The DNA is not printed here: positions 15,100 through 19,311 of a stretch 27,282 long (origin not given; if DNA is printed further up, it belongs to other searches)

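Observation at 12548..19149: Adjacent kinase and kinase-less LysM membrane protein sharing a paralogous propeller: candidate PASTA-free cell-wall-sensing receptor/co-receptor pair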

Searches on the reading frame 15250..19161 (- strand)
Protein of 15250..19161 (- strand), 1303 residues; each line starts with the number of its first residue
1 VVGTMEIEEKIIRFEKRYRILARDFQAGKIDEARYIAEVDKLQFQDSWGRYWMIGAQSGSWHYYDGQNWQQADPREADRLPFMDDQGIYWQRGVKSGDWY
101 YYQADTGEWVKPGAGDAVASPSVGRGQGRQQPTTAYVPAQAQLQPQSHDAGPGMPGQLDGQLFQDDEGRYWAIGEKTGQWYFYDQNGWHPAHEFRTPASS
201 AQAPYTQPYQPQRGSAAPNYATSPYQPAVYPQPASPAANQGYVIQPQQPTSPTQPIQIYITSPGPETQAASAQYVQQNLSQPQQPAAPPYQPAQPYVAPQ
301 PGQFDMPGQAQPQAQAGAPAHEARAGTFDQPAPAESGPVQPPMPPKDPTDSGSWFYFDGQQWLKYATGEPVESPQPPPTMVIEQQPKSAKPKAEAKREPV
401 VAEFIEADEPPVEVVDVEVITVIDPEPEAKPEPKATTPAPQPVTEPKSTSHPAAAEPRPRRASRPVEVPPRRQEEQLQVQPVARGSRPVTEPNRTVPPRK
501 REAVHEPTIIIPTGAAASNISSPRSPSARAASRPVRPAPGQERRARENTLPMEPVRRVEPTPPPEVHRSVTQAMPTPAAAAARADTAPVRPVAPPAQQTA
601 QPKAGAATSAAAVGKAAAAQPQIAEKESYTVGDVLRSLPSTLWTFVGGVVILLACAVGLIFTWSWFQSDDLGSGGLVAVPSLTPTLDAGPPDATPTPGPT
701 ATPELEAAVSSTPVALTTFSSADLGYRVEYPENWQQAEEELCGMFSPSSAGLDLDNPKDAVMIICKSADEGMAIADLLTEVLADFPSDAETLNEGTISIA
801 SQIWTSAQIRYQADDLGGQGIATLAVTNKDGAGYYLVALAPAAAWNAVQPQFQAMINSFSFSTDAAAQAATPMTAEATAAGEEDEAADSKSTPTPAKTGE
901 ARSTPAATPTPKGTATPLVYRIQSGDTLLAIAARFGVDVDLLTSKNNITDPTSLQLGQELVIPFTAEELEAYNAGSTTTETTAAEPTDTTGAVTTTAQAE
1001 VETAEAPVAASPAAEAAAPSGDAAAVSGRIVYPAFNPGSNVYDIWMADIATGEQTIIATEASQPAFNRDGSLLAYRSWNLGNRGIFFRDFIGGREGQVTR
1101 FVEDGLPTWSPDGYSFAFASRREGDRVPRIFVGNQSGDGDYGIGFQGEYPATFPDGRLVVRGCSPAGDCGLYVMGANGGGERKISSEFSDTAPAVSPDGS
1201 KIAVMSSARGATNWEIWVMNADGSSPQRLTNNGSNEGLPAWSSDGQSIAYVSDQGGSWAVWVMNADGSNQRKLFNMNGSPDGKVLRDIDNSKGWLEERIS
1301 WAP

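Call 5: search_protein_families(library=pfam, proteins=[window:15250-19161:-], max_evalue=0.01)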
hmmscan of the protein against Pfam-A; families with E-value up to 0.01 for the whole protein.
window:15250-19161:- (1303 aa): 6 families
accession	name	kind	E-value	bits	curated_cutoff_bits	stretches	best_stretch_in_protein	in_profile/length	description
PF07676.18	PD40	-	2.1e-28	98.1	20.9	3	1227-1262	2-38/38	WD40-like Beta Propeller Repeat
PF01476.26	LysM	-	2.2e-12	47.2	20.9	1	920-963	1-43/43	LysM domain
PF01789.22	PsbP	-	0.00019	22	23.5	1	717-861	4-155/155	PsbP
PF18933.6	PsbP_2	-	0.0014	19.1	27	1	713-861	41-184/184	PsbP-like protein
PF23446.1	LysM1_NFP_LYK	-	0.0044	18.3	36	0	918-964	6-55/60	NFP/LYK LysM1 domain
PF23473.1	LysM3_LYK4_5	-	0.0076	16.7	29.3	0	918-950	3-35/48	LYK4/5 LysM3 domain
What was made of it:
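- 16273..16404 (-): L LysM domain (aa 920-963). PF01476 scores 47.2 bits (cut-off 20.9) (call 5).
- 15253..16086 (-): L C-terminal six-bladed TolB-like propeller (aa 1026-1303) with an invariant Cys pair (C1163/C1169). PD40 98 bits (call 5).
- On LysM domain proteins (L): PF01476 scores 47.2 bits against a cut-off of 20.9 (call 5).
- On Plant-type LysM receptor / CERK1 pair: The NFP/LYK LysM models are far below their cut-offs (call 5).
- On MapZ-like kinase substrate: LysM ectodomain (call 5).
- Checked: LysM, 47 bits (call 5).
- LysM is a bona fide glycan-binding domain (call 5).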

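Call 6: search_protein_families(library=ncbifam, proteins=[window:15250-19161:-], max_evalue=0.01)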
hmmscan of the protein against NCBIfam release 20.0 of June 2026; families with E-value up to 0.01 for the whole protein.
window:15250-19161:- (1303 aa): 14 families
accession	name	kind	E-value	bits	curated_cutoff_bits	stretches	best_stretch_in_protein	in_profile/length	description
TIGR02800.1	propeller_TolB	equivalog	5.7e-35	121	343.15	2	1191-1277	238-322/418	Tol-Pal system beta propeller repeat protein TolB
NF002183.0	PRK01029.1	equivalog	8.6e-17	61.3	405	1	1179-1273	271-366/429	Tol-Pal system protein TolB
NF053518.1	DipepPtdsDpp5Prph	equivalog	1.4e-14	53.5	900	1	1193-1281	17-109/655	dipeptidyl-peptidase Dpp5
NF008123.1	PRK10871.1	equivalog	1.4e-08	34.6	311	1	853-1021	41-200/365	murein hydrolase activator NlpD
NF050804.1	CellDivDipMCaul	equivalog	2.8e-08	33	900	1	917-1060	358-503/634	cell division endopeptidase DipM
NF052398.1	Agg_Promo_Fact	equivalog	4.8e-07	30.1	170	1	917-1023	29-132/202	aggregation-promoting factor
NF040883.1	amid_act_ActS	equivalog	9.9e-07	28.3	375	1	911-984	27-100/242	amidase activator ActS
TIGR02899.1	spore_safA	subfamily_domain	3.1e-06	27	67.85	1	922-964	1-44/44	SafA/ExsA family spore coat assembly protein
NF033523.0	lasso_peptidase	equivalog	7.6e-06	24.9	400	1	1190-1275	21-129/638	Atxe2 family lasso peptide isopeptidase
NF008050.0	PRK10783.1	equivalog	1e-05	24.1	508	1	915-970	341-395/457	murein transglycosylase D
NF042931.1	SAG1386_EF1546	equivalog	5.8e-05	23.2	80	1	875-961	66-156/158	SAG1386/EF1546 family surface-associated protein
NF047755.1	LIC_10271_M23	exception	0.00022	21.1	180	1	912-983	19-90/207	LIC_10271 family cell wall hydrolase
NF003124.0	PRK04043.1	equivalog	0.00025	20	428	1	1209-1274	344-407/419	Tol-Pal system protein TolB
NF052339.1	hydrazine_alpha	equivalog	0.00046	18.2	800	0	1241-1279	112-150/804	hydrazine synthase subunit alpha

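Call 12: find_homologous_proteins(query=window:15250-19161:-)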
Query window:15250-19161:- (1303 aa): 96 proteins with E <= 0.001 among 8000 candidates.
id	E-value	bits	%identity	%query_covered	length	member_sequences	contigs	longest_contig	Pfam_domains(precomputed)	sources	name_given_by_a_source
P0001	0.0e+0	2927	100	100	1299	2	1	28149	PF26549.1,PF01476.27,PF26550.2,PF07676.19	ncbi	-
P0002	0.0e+0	2445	84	100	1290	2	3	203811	PF26549.1,PF01476.27,PF26550.2,PF07676.19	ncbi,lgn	-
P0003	0.0e+0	2427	84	100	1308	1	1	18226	PF26549.1,PF01476.27,PF26550.2,PF07676.19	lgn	-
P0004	0.0e+0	1956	68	100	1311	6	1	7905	PF26549.1,PF01476.27,PF26550.2,PF07676.19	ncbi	-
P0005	0.0e+0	1801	65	100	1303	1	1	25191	PF26549.1,PF01476.27,PF26550.2,PF07676.19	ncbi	-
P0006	0.0e+0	1716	63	100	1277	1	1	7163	PF26549.1,PF01476.27,PF26550.2,PF07676.19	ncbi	ncbi:MAG: LysM peptidoglycan-binding domain-containing protein [Chloroflexota bacterium]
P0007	0.0e+0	1694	60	100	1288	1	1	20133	PF26549.1,PF01476.27,PF26550.2,PF07676.19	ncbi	-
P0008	0.0e+0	1641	65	74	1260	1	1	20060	PF26549.1,PF01476.27,PF26550.2,PF07676.19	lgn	-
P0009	0.0e+0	1612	60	100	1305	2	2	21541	PF26549.1,PF01476.27,PF26550.2,PF07676.19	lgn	-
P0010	0.0e+0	1526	58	99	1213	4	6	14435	PF26549.1,PF01476.27,PF26550.2,PF07676.19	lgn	-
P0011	0.0e+0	1507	59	100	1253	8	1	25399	PF26549.1,PF01476.27,PF26550.2,PF07676.19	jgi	jgi:LysM repeat protein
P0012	0.0e+0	1500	58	99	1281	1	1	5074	PF26549.1,PF01476.27,PF26550.2,PF07676.19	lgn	-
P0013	0.0e+0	1436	55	99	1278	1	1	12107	PF26549.1,PF01476.27,PF26550.2,PF07676.19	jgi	jgi:LysM repeat protein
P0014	0.0e+0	1435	56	99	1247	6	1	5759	PF26549.1,PF01476.27,PF26550.2,PF07676.19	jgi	-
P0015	0.0e+0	1426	53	99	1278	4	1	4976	PF26549.1,PF01476.27,PF26550.2,PF07676.19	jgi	-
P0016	0.0e+0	1419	55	99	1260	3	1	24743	PF01789.23,PF26549.1,PF01476.27,PF26550.2,PF07676.19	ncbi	-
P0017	0.0e+0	1419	55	99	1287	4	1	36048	PF26549.1,PF01476.27,PF26550.2,PF07676.19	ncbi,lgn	-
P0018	0.0e+0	1389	55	100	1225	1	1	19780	PF26549.1,PF01476.27,PF26550.2,PF07676.19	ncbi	-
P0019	0.0e+0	1388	54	99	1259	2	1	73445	PF26549.1,PF01476.27,PF26550.2,PF07676.19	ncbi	-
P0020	0.0e+0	1385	49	99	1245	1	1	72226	PF01789.23,PF26549.1,PF01476.27,PF26550.2,PF07676.19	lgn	-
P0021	0.0e+0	1378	54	99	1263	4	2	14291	PF26549.1,PF01476.27,PF26550.2,PF07676.19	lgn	-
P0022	0.0e+0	1374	54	99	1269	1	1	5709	PF01789.23,PF26549.1,PF01476.27,PF26550.2,PF07676.19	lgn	-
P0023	0.0e+0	1372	54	99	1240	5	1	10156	PF26549.1,PF01476.27,PF26550.2,PF07676.19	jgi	jgi:TolB protein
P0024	0.0e+0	1370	58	74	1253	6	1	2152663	PF26549.1,PF01476.27,PF26550.2,PF07676.19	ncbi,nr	ncbi:MAG: PD40 domain-containing protein [Anaerolineales bacterium]|nr:PD40 domain-containing protei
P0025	0.0e+0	1365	54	99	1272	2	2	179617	PF01789.23,PF26549.1,PF01476.27,PF26550.2,PF07676.19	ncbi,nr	ncbi:MAG: PD40 domain-containing protein [Anaerolineae bacterium]|nr:PD40 domain-containing protein 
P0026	0.0e+0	1355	52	99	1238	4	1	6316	PF26549.1,PF01476.27,PF26550.2,PF07676.19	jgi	jgi:TolB protein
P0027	0.0e+0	1351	53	99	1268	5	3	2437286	PF01789.23,PF26549.1,PF01476.27,PF26550.2,PF07676.19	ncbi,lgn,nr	ncbi:MAG: PD40 domain-containing protein [Anaerolineales bacterium]|nr:PD40 domain-containing protei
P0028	0.0e+0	1347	54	100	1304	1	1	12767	PF26549.1,PF01476.27,PF26550.2,PF07676.19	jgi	jgi:TolB protein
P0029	0.0e+0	1338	52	99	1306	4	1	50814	PF26549.1,PF01476.27,PF26550.2,PF07676.19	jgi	jgi:TolB protein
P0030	0.0e+0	1336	59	18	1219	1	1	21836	PF26549.1,PF01476.27,PF26550.2,PF07676.19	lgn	-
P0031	0.0e+0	1334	53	100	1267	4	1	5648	PF26549.1,PF01476.27,PF26550.2,PF07676.19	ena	-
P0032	0.0e+0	1331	53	76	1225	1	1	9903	PF26549.1,PF01476.27,PF26550.2,PF07676.19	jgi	jgi:Tol biopolymer transport system component/LysM repeat protein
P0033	0.0e+0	1321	52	99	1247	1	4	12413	PF26549.1,PF01476.27,PF26550.2,PF07676.19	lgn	-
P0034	0.0e+0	1317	54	20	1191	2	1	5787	PF26549.1,PF01476.27,PF26550.2,PF07676.19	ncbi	-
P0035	0.0e+0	1314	52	100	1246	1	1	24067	PF26549.1,PF01476.27,PF26550.2,PF07676.19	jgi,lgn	jgi:LysM repeat protein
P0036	0.0e+0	1304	51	100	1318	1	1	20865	PF26549.1,PF01476.27,PF26550.2,PF07676.19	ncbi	-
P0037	0.0e+0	1303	53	99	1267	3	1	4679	PF26549.1,PF01476.27,PF26550.2,PF07676.19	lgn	-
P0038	0.0e+0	1303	54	75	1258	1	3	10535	PF26549.1,PF01476.27,PF26550.2,PF07676.19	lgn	-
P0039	0.0e+0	1303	52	19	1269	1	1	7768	PF26549.1,PF01476.27,PF26550.2,PF07676.19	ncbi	-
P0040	0.0e+0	1302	53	74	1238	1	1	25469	PF26549.1,PF01476.27,PF26550.2,PF07676.19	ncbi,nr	ncbi:MAG: PD40 domain-containing protein [Anaerolineae bacterium]|nr:PD40 domain-containing protein 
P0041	0.0e+0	1297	53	99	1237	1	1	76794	PF26549.1,PF01476.27,PF26550.2,PF07676.19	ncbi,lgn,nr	ncbi:MAG: PD40 domain-containing protein [Anaerolineae bacterium]|nr:PD40 domain-containing protein 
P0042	0.0e+0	1292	68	14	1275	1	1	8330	PF26549.1,PF01476.27,PF26550.2,PF07676.19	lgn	-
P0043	0.0e+0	1276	53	74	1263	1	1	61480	PF26549.1,PF01476.27,PF26550.2,PF07676.19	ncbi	ncbi:MAG: LysM peptidoglycan-binding domain-containing protein [Anaerolineae bacterium]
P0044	0.0e+0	1275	51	100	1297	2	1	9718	PF26549.1,PF01476.27,PF26550.2,PF07676.19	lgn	-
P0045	0.0e+0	1272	52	75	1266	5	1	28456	PF26549.1,PF01476.27,PF26550.2,PF07676.19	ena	-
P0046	0.0e+0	1265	51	99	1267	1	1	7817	PF26549.1,PF01476.27,PF26550.2,PF07676.19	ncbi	-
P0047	0.0e+0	1259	50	100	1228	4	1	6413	PF26549.1,PF01476.27,PF26550.2,PF07676.19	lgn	-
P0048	0.0e+0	1259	50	100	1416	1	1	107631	PF26549.1,PF01476.27,PF26550.2,PF07676.19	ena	-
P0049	0.0e+0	1259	49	100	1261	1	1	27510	PF26549.1,PF01476.27,PF26550.2,PF07676.19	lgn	-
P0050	0.0e+0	1256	50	99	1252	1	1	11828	PF26549.1,PF01476.27,PF26550.2,PF07676.19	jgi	jgi:TolB protein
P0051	0.0e+0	1255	50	99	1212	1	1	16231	PF26549.1,PF01476.27,PF26550.2,PF07676.19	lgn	-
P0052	0.0e+0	1252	47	100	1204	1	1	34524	PF26549.1,PF01476.27,PF26550.2,PF07676.19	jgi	jgi:TolB protein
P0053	0.0e+0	1247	49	100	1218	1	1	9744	PF26549.1,PF01476.27,PF26550.2,PF07676.19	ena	-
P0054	0.0e+0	1241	50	100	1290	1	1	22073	PF01789.23,PF26549.1,PF01476.27,PF26550.2,PF07676.19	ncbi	-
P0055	0.0e+0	1235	57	14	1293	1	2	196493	PF26549.1,PF01476.27,PF26550.2,PF07676.19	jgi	jgi:LysM repeat protein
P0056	0.0e+0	1223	44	100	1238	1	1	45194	PF26549.1,PF01476.27,PF26550.2,PF07676.19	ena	-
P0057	0.0e+0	1222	53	15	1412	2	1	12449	PF26549.1,PF01476.27,PF26550.2,PF07676.19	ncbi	-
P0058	0.0e+0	1221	56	17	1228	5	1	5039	PF26549.1,PF01476.27,PF26550.2,PF07676.19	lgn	-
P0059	0.0e+0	1216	50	73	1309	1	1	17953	PF26549.1,PF01476.27,PF26550.2,PF07676.19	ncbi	-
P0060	0.0e+0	1204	56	17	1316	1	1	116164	PF26549.1,PF01476.27,PF07676.19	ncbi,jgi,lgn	-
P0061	0.0e+0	1200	48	22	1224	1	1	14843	PF26549.1,PF01476.27,PF26550.2,PF07676.19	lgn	-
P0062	0.0e+0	1198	48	99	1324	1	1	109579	PF26549.1,PF01476.27,PF26550.2,PF07676.19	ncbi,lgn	-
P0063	0.0e+0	1193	49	100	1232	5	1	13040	PF26549.1,PF01476.27,PF26550.2,PF07676.19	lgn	-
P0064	0.0e+0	1184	43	99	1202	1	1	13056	PF26549.1,PF01476.27,PF26550.2,PF07676.19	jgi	jgi:LysM repeat protein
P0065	0.0e+0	1178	47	100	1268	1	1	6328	PF26549.1,PF01476.27,PF26550.2,PF07676.19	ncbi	-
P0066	0.0e+0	1176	48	100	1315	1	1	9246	PF26549.1,PF01476.27,PF26550.2,PF07676.19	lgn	-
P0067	0.0e+0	1128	41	68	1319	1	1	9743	PF26549.1,PF01476.27,PF26550.2,PF07676.19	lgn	-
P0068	0.0e+0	1123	47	9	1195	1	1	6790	PF26549.1,PF01476.27,PF26550.2,PF07676.19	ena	-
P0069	0.0e+0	1107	57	74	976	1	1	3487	PF01789.23,PF26549.1,PF01476.27,PF26550.2,PF07676.19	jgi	jgi:TolB protein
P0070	0.0e+0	1086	55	74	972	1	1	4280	PF01789.23,PF26549.1,PF01476.27,PF26550.2,PF07676.19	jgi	jgi:LysM repeat protein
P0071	0.0e+0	1043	53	17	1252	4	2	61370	PF26549.1,PF01476.27,PF26550.2,PF07676.19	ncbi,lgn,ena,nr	ncbi:MAG TPA: LysM peptidoglycan-binding domain-containing protein [Anaerolineae bacterium]|nr:LysM 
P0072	1.2e-291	989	43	99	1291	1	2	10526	PF26549.1,PF01476.27,PF26550.2,PF07676.19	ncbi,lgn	-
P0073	2.4e-286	972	43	99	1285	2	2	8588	PF26549.1,PF01476.27,PF26550.2,PF07676.19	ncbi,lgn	-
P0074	2.7e-286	972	46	61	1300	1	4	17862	PF26549.1,PF01476.27,PF26550.2,PF07676.19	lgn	-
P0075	4.8e-269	914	42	73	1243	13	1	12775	PF26549.1,PF01476.27,PF26550.2,PF07676.19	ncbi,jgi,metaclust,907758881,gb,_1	metaclust:\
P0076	1.7e-261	889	40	99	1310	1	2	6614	PF26549.1,PF01476.27,PF26550.2,PF07676.19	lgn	-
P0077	6.8e-254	864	42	100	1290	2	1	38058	PF26549.1,PF01476.27,PF26550.2,PF07676.19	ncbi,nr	ncbi:LysM peptidoglycan-binding domain-containing protein [Anaerolineales bacterium HSG25]|nr:LysM p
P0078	3.3e-245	836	41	100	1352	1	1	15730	PF26549.1,PF01476.27,PF26550.2,PF07676.19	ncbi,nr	ncbi:LysM peptidoglycan-binding domain-containing protein [Anaerolineales bacterium HSG24]|nr:LysM p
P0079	6.0e-227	775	51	48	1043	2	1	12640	PF26549.1,PF01476.27,PF26550.2,PF07676.19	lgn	-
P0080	1.2e-204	701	43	59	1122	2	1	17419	PF26549.1,PF01476.27,PF23473.2,PF07676.19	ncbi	-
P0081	4.4e-202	693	42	58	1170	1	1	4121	PF26549.1,PF01476.27,PF07676.19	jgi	jgi:TolB protein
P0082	9.3e-202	692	44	55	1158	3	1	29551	PF26549.1,PF01476.27,PF23473.2,PF07676.19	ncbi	-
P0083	4.9e-196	673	42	51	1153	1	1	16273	PF01789.23,PF26549.1,PF01476.27,PF26550.2,PF07676.19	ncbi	-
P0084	1.3e-193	665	41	57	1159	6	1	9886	PF01789.23,PF26549.1,PF01476.27,PF26550.2,PF07676.19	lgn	-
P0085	2.0e-191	657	43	53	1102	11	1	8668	PF26549.1,PF01476.27,PF07676.19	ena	-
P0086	4.1e-175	603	46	63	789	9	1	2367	PF01476.27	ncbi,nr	ncbi:MAG: LysM peptidoglycan-binding domain-containing protein, partial [Anaerolineae bacterium]|nr:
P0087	4.6e-175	603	47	30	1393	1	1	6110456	PF26549.1,PF23446.2,PF01476.27,PF23473.2,PF07676.19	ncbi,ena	-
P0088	2.7e-173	597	39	44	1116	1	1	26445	PF26549.1,PF01476.27,PF07676.19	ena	-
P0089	3.2e-169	584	47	30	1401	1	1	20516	PF26549.1,PF01476.27,PF23473.2,PF07676.19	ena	-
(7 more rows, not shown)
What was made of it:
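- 15250..19149 (-): Gene L: 1299-aa single-pass LysM/PsbP-like/propeller protein (alternative GTG start at 19161). The identical database protein P0001 is 1299 aa. About 90 full-length homologues at 40-84% identity, all from Chloroflexota/Anaerolineae (call 12).
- On LysM domain proteins (L): The domain is conserved in about 90 homologues (call 12).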
